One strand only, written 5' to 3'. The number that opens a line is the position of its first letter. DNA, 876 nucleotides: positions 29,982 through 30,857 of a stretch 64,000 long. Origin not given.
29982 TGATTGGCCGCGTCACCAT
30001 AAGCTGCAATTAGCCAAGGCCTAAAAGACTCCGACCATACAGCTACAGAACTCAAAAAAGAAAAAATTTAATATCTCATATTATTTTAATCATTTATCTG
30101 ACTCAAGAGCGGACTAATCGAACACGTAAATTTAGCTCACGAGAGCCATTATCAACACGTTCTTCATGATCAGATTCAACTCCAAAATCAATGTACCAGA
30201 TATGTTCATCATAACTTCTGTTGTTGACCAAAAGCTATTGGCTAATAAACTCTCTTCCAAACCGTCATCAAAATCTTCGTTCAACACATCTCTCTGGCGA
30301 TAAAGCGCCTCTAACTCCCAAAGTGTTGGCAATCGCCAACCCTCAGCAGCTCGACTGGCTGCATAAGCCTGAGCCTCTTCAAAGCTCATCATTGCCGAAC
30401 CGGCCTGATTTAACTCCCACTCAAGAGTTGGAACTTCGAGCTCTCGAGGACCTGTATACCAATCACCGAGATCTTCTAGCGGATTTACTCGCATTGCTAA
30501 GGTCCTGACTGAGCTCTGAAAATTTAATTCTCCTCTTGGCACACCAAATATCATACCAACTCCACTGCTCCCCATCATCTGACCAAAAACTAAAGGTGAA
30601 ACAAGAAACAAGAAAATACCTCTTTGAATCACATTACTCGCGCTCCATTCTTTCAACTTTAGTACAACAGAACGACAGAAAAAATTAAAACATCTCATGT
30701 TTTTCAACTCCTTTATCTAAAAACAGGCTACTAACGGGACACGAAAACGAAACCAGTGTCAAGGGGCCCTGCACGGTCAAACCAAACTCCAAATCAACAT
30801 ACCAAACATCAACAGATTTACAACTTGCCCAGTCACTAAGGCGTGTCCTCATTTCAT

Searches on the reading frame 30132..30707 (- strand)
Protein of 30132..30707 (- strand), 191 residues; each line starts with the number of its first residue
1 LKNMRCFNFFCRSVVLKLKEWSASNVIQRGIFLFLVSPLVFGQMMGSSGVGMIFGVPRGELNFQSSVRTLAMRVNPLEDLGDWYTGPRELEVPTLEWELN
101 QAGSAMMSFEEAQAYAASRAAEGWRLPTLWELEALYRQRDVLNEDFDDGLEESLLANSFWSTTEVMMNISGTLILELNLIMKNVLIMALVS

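Call 3: search_protein_families(library=pfam, proteins=[window:30132-30707:-], max_evalue=10)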
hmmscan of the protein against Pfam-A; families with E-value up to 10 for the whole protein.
window:30132-30707:- (191 aa): 1 family
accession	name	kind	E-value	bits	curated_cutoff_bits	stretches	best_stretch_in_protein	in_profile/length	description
PF07603.17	Lcl_C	-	9.8e-06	26.3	34.9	1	94-170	9-90/117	Lcl C-terminal domain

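Call 4: search_protein_families(library=ncbifam, proteins=[window:30132-30707:-], max_evalue=10)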
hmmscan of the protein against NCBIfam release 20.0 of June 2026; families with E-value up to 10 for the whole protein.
window:30132-30707:- (191 aa): 2 families
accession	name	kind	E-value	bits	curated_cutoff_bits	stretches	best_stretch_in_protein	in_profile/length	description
NF046116.1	adhesin_Lcl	equivalog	0.094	11.2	500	1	119-145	362-388/431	collagen-like adhesin Lcl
NF052322.1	FimD_tip_adhes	equivalog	0.1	11.2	170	1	108-150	584-625/664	fimbrial tip adhesin FimD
